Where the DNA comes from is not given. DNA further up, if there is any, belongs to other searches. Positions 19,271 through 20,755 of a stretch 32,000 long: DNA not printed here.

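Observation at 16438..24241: Self-contained FIST(NosP-like)/kinase locus wired to three REC proteins whose c-di-GMP domains are degenerate, broken or of unknown function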

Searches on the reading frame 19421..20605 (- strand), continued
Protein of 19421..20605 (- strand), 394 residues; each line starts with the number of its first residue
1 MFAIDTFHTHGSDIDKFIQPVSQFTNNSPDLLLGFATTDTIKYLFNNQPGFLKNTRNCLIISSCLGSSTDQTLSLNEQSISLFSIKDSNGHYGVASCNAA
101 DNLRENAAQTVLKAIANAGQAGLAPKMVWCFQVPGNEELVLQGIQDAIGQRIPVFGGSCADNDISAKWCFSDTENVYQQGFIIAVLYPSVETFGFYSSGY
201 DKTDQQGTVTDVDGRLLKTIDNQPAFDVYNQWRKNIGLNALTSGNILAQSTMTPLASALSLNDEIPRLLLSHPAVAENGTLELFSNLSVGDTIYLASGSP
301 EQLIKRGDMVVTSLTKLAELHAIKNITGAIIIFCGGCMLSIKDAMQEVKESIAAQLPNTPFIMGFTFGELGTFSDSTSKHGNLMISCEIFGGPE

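Call 39: search_protein_families(library=ncbifam, proteins=[L012:2904-4016:-, L012:4026-6002:-, L012:6011-6589:-, L012:6682-8007:+, L012:8019-9206:+, L012:9187-10581:+], max_evalue=1e-20)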
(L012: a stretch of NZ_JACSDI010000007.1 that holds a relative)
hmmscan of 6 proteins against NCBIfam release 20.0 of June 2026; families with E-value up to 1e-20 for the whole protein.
L012:2904-4016:- (370 aa): 1 family
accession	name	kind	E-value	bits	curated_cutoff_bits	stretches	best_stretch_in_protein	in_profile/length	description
NF053512.1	nitric_RR_NosR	exception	1.8e-23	83.3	400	0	4-116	1-112/422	response regulator c-di-GMP phosphodiesterase, NosR family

L012:4026-6002:- (658 aa): 12 families
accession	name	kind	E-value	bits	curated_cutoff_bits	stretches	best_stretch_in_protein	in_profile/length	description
NF045675.1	PhdiestaseDibA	equivalog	7.2e-75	252.6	980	1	237-641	212-619/623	phosphodiesterase DibA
NF007474.0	PRK10060.1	equivalog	1.7e-65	221.5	782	1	240-644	246-651/663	cyclic di-GMP phosphodiesterase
NF052458.1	PhdiestGepA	equivalog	2.5e-65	221.1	1200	1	238-642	432-836/840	phosphodiesterase GepA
NF008467.0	PRK11359.1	equivalog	3.7e-64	217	857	1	238-649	383-794/800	oxygen-sensing cyclic-di-GMP phosphodiesterase DosP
NF053781.1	cdiGMPphdstlr2612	equivalog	9.3e-62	209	1600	1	244-648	857-1266/1268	Tlr1612 family c-di-GMP phosphodiesterase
NF008807.1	PRK11829.1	equivalog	1.4e-61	208.4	733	1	232-646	243-661/670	biofilm formation regulator HmsP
NF052596.1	RR_EAL_PvrR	equivalog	1.7e-57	194.8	580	1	388-649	129-391/398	response regulator cyclic di-GMP phosphodiesterase PvrR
NF007839.0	PRK10551.1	equivalog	1.2e-46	159.4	461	1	400-646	264-509/518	cyclic di-GMP phosphodiesterase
NF053512.1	nitric_RR_NosR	exception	4.5e-39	134.7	400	1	5-125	1-121/422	response regulator c-di-GMP phosphodiesterase, NosR family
NF007298.0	PRK09776.1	equivalog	6.2e-30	103.8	1135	1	385-645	846-1104/1111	diguanylate cyclase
NF008281.1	PRK11059.1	equivalog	2.2e-24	85.7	663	1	256-639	250-631/633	RNase E specificity factor CsrD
NF052265.1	EAL_dom_RimA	equivalog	6.9e-21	74.6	430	0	520-639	116-235/248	S6 modification regulatory phosphodiesterase RimA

L012:6011-6589:- (192 aa): 0 families

L012:6682-8007:+ (441 aa): 1 family
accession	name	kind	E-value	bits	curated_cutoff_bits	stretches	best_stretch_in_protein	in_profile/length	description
NF053512.1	nitric_RR_NosR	exception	2.6e-136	455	400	1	12-430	1-419/422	response regulator c-di-GMP phosphodiesterase, NosR family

L012:8019-9206:+ (395 aa): 0 families

L012:9187-10581:+ (464 aa): 22 families
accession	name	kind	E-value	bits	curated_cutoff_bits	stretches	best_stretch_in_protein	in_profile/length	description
NF038348.1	T2SS_HK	subfamily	3.1e-52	177.8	450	1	207-456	317-572/574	histidine kinase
NF008468.0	PRK11360.1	equivalog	2e-49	168.5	646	1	288-459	439-610/616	two-component system sensor histidine kinase AtoS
NF010411.0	PRK13837.1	equivalog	1.3e-42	145.8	647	1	283-460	489-678/828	two-component system VirA-like sensor kinase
NF052574.1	HisKinEspCMyxo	equivalog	3.4e-42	144.6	1200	1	190-459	392-639/785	serine histidine kinase EspC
NF007688.0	PRK10364.1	equivalog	9.8e-41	140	479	1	290-463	286-457/460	two-component system sensor histidine kinase ZraS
NF047497.1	HK_LIC_12097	equivalog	1.9e-36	125.6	500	1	199-457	132-366/367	LIC_12097 family sensor histidine kinase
NF052573.1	HisKinEspAMyxo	equivalog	1.8e-33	115.6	1400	1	193-456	362-610/755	serine histidine kinase EspA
NF046020.1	HisKinCckABruc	equivalog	1.1e-32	112.8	1000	1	289-459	525-709/868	cell cycle histidine kinase CckA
NF046026.1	HisKinCckACaul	equivalog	2.7e-30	105.1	1000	0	288-461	346-536/678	cell cycle histidine kinase CckA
NF041777.1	sens_FixL_Rhizob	equivalog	1.3e-27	96.6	850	1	198-458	243-482/485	sensor protein FixL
NF046044.1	PnpS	equivalog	4.1e-26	91.9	400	1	290-456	217-390/390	two-component system histidine kinase PnpS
NF047466.1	hybrid_RR_LvrB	exception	9e-26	90.9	500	1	202-457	137-376/377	hybrid histidine kinase/response regulator LvrB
NF053867.1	SprKinKinDBac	equivalog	4.3e-23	81.5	775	0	344-459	387-499/500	sporulation kinase KinD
NF033092.0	HK_WalK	equivalog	1.7e-22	79.7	725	1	310-456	446-593/594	cell wall metabolism sensor histidine kinase WalK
TIGR02916.1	PEP_his_kin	equivalog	2.5e-22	79.3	300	1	290-456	521-679/679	XrtA/PEP-CTERM system histidine kinase PrsK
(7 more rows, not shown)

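Call 57: list_cluster_members(proteins=[L012:8019-9206:+, L012:2904-4016:-, L012:6682-8007:+, L012:4026-6002:-, L012:6011-6589:-])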
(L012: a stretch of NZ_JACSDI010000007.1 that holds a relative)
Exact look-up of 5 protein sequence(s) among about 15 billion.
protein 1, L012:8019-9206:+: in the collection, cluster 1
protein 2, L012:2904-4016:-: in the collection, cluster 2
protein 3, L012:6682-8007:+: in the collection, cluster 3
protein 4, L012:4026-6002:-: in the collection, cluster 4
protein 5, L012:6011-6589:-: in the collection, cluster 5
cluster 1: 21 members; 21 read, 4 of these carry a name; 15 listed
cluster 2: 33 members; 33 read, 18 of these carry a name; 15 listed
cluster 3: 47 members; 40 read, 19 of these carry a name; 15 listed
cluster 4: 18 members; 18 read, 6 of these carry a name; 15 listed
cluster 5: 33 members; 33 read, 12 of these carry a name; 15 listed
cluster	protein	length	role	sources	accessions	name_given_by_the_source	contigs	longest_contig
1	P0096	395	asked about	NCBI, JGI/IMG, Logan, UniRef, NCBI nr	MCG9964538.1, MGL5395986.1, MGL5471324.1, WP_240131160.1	MAG: FIST signal transduction protein [Shewanella sp.] | FIST C-terminal domain-containing protein n=1 Tax=Shewanella cutis TaxID=2766780 ... | FIST N-terminal domain-containing protein [Shewanella sp. PS-2]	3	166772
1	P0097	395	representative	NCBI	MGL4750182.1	MAG: FIST signal transduction protein [Shewanella sp.]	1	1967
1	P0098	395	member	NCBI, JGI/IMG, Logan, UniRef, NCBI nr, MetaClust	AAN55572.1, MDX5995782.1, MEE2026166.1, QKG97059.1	FIST C-terminal domain-containing protein [Shewanella oneidensis MR-1] | Signaling protein with FIST domain n=1 Tax=Shewanella oneidensis (strain ATCC 700550 / ... | FIST N-terminal domain-containing protein [Shewanella oneidensis]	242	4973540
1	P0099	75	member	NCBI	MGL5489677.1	MAG: hypothetical protein ACRDC6_25920, partial [Shewanella sp.]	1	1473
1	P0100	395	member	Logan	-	-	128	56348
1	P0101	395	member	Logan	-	-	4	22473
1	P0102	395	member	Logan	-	-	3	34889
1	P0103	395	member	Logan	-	-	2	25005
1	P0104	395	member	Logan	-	-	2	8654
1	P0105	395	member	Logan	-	-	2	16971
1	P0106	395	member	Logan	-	-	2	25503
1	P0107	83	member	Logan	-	-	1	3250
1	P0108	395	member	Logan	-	-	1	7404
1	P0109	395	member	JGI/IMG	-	-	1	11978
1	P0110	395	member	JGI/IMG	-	-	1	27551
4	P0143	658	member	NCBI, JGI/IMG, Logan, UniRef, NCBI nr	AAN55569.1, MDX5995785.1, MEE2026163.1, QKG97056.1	EAL domain-containing protein [Shewanella oneidensis MR-1] | Two component signal transduction system response regulator with cyclic diguanylate ... | EAL domain-containing protein [Shewanella oneidensis]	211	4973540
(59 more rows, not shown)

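Call 69: find_encoding_contigs(protein=P0010, flank=7000, max_places=1)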
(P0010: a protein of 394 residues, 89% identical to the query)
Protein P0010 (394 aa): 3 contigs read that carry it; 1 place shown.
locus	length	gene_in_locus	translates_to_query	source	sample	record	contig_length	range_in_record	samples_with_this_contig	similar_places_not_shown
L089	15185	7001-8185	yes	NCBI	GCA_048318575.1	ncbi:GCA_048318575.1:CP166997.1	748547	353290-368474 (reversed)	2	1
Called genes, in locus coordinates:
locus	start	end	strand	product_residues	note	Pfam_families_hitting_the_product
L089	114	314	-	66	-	PF03889:ArfA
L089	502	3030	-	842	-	PF07715:Plug, PF00593:TonB_dep_Rec_b-barrel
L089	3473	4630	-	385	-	PF00072:Response_reg, PF08668:HDOD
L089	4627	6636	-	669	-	PF00072:Response_reg, PF00990:GGDEF (weak), PF00563:EAL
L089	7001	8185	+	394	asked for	PF08495:FIST, PF10442:FIST_C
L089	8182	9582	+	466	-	PF00512:HisKA (weak), PF02518:HATPase_c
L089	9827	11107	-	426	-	PF00512:HisKA (weak), PF02518:HATPase_c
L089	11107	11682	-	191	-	PF04509:CheC, PF13690:CheX (weak)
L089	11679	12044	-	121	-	PF00072:Response_reg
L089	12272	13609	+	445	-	PF00072:Response_reg, PF13487:HD_5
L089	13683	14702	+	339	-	PF00762:Ferrochelatase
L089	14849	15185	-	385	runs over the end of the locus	PF03594:BenE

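Call 70: find_encoding_contigs(protein=P0014, flank=7000, max_places=1)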
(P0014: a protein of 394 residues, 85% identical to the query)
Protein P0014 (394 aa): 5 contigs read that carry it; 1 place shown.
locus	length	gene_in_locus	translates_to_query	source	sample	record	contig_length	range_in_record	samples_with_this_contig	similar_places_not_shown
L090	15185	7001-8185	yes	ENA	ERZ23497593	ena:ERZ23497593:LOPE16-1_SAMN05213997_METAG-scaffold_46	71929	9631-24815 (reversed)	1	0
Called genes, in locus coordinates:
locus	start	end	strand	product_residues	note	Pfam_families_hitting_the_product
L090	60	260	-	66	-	PF03889:ArfA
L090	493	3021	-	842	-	PF07715:Plug, PF00593:TonB_dep_Rec_b-barrel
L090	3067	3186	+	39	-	-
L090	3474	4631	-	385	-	PF00072:Response_reg, PF08668:HDOD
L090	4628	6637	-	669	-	PF00072:Response_reg, PF00990:GGDEF, PF00563:EAL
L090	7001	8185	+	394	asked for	PF08495:FIST, PF10442:FIST_C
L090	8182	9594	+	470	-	PF00512:HisKA (weak), PF02518:HATPase_c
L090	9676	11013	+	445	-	PF00072:Response_reg, PF13487:HD_5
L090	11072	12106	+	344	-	PF00762:Ferrochelatase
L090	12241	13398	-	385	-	PF03594:BenE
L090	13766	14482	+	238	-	PF27177:BamI_lipocalin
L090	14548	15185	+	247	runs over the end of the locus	PF13583:Reprolysin_4, PF13688:Reprolysin_5, PF13574:Reprolysin_2 (weak), PF13582:Reprolysin_3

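Call 71: find_encoding_contigs(protein=P0016, flank=7000, max_places=1)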
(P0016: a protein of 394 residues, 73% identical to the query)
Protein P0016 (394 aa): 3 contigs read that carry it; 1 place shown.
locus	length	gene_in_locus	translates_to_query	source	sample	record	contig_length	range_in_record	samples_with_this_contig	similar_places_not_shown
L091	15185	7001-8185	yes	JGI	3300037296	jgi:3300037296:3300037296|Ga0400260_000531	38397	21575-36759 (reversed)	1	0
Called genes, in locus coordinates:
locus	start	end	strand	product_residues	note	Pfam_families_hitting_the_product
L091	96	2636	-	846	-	PF07715:Plug, PF00593:TonB_dep_Rec_b-barrel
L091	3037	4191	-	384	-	PF00072:Response_reg, PF08668:HDOD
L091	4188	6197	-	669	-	PF00072:Response_reg, PF00990:GGDEF (weak), PF00563:EAL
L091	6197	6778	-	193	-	PF12728:HTH_17, PF00072:Response_reg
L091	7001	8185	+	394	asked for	PF08495:FIST, PF10442:FIST_C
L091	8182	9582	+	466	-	PF00512:HisKA (weak), PF02518:HATPase_c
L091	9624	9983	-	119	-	PF01627:Hpt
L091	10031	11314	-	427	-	PF00989:PAS (weak), PF00512:HisKA (weak), PF14501:HATPase_c_5 (faint), PF02518:HATPase_c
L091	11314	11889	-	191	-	PF13690:CheX (faint), PF04509:CheC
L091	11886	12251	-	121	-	PF00072:Response_reg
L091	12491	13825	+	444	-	PF00072:Response_reg, PF13487:HD_5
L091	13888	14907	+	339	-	PF00762:Ferrochelatase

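Call 72: predict_structure(alignment_id=A1)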
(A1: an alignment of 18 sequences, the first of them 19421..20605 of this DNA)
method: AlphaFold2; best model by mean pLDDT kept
length: 394 residues; sequences in the alignment: 18
mean_pLDDT: 89.3   pTM: 0.87
mean pLDDT of the five models: 89.3, 89.1, 88.0, 87.0, 86.9
residues with pLDDT >= 90: 228; 70-90: 150; 50-70: 16; < 50: 0
segments of 3 or more residues with pLDDT < 50: none
pLDDT, mean of each block of 10 residues (from residue 1): 94 88 88 93 80 81 88 86 96 94 96 97 94 90 95 89 76 90 96 85 94 95 98 95 89 84 68 92 90 91 87 91 93 84 90 93 89 81 82 87
secondary structure, 60 per line:
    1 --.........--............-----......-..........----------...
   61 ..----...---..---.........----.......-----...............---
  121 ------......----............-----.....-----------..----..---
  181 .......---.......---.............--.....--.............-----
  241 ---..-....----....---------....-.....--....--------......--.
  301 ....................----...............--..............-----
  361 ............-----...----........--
elements in order: E3-11 H14-25 E31-36 H38-47 E58-62 E67-69 E78-86 E91-97 H103-117 E127-132 H137-148 E154-158 E181-187 E191-197 E201-213 E216-220 H225-235 H247-250 E255-258 E268-271 E273-277 E280-283 E292-297 H300-320 E325-334 H335-339 H342-355 E361-372 E378-380 E385-392

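Call 74: fold_search(model_id=the predicted structure, library=pdb)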
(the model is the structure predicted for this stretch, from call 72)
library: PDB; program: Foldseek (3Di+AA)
matches with E <= 10: 823; with E <= 0.001: 31
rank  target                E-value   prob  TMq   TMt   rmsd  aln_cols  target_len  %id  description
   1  8ua3_C                1.1e-07  1.00  0.48  0.56   7.4       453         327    9  Cryo-EM Structure of FBOX22-BACH1BTB (released 2024-11-06)
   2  8ua6_C                2.0e-07  1.00  0.48  0.50   7.4       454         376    9  Cryo-EM Structure of SCF-FBOX22-BACH1BTB (released 2024-11-06)
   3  6buo_D                5.0e-07  1.00  0.38  0.40  11.4       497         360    9  Crystal structures of cyanuric acid hydrolase from Moorella thermoacetica (released 2019-06-12)
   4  8s7d_D                1.3e-06  1.00  0.48  0.55   7.5       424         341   12  Cryo-EM structure of SKP1-FBXO22 in complex with a BACH1 BTB dimer at 3.2A resolution (released 2024-12-11)
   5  5hxu_B                2.1e-06  1.00  0.35  0.37  12.1       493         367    9  Structure-function analysis of functionally diverse members of the cyclic amide hydrolase family of Toblerone fold enz (released 2017-02-01)
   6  8s7e_B                3.6e-06  1.00  0.44  0.50   8.1       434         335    9  Cryo-EM structure of SKP1-FBXO22 (released 2024-12-11)
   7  5hy1                  4.6e-06  1.00  0.36  0.38  11.9       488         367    9  high resolution structure of barbiturase (released 2017-02-01)
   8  5hxz_B                5.5e-06  1.00  0.35  0.38  11.6       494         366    8  Structure-function analysis of functionally diverse members of the cyclic amide hydrolase family of Toblerone fold enz (released 2017-02-01)
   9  5hy4_B                1.5e-05  1.00  0.37  0.40  11.3       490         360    6  Structure-function analysis of functionally diverse members of the cyclic amide hydrolase family of Toblerone fold enz (released 2017-02-01)
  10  5hy0_D                1.5e-05  1.00  0.35  0.38  14.4       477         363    6  orotic acid hydrolase (released 2017-02-01)
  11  5hwe                  2.2e-05  1.00  0.33  0.35  12.9       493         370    9  high resolution structure of barbiturase (released 2017-02-01)
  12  4bvq_A                2.4e-05  1.00  0.36  0.38  12.1       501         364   10  Cyanuric acid hydrolase: evolutionary innovation by structural concatenation. (released 2013-07-17)
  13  5ag3_A                2.6e-05  1.00  0.38  0.43  13.2       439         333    8  Chorismatase mechanisms reveal fundamentally different types of reaction in a single conserved protein fold (released 2015-08-19)
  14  5t13                  2.6e-05  1.00  0.35  0.36  12.0       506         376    9  Structure of the Cyanuric Acid Hydrolase TrzD Reveals Product Exit Channel (released 2017-04-12)
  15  5hy4_F                4.0e-05  1.00  0.37  0.40  11.3       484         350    6  Structure-function analysis of functionally diverse members of the cyclic amide hydrolase family of Toblerone fold enz (released 2017-02-01)
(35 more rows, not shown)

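Call 75: search_protein_families(library=pfam, proteins=[L012:9187-9780:+, L004:9157-9750:+, L008:9169-9760:+, L032:9032-9620:+], max_evalue=10)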
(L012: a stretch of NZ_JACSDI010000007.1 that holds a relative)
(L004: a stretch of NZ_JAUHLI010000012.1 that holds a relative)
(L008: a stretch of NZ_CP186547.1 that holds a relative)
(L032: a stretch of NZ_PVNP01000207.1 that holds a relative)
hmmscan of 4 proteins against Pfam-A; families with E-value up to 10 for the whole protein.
L012:9187-9780:+ (198 aa): 0 families

L004:9157-9750:+ (198 aa): 1 family
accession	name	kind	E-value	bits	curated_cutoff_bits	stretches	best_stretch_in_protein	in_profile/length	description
PF23654.1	ARM_LIN_2nd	-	0.022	14.8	27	1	27-79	72-124/164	E3 ubiquitin-protein ligase LIN-like, ARM repeat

L008:9169-9760:+ (197 aa): 5 families
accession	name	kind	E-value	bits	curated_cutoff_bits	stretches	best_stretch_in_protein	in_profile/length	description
PF13492.12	GAF_3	-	0.0027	18.6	27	1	49-176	3-127/129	GAF domain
PF09573.16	RE_TaqI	-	0.026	14.4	26.1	1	71-128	11-72/229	TaqI restriction endonuclease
PF01590.32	GAF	-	0.028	15.4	22.4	1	49-176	3-133/133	GAF domain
PF13185.12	GAF_2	-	0.068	13.8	28.6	1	49-176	5-135/136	GAF domain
PF17723.7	RHH_8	-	0.14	12.7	25.4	1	57-115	47-105/119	Ribbon-Helix-Helix transcriptional regulator family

L032:9032-9620:+ (196 aa): 1 family
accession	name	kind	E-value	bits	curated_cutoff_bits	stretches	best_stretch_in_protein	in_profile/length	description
PF13879.11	Hmw_CFAP97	-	0.1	13.8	25.6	1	7-43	23-59/100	Hemingway/CFA97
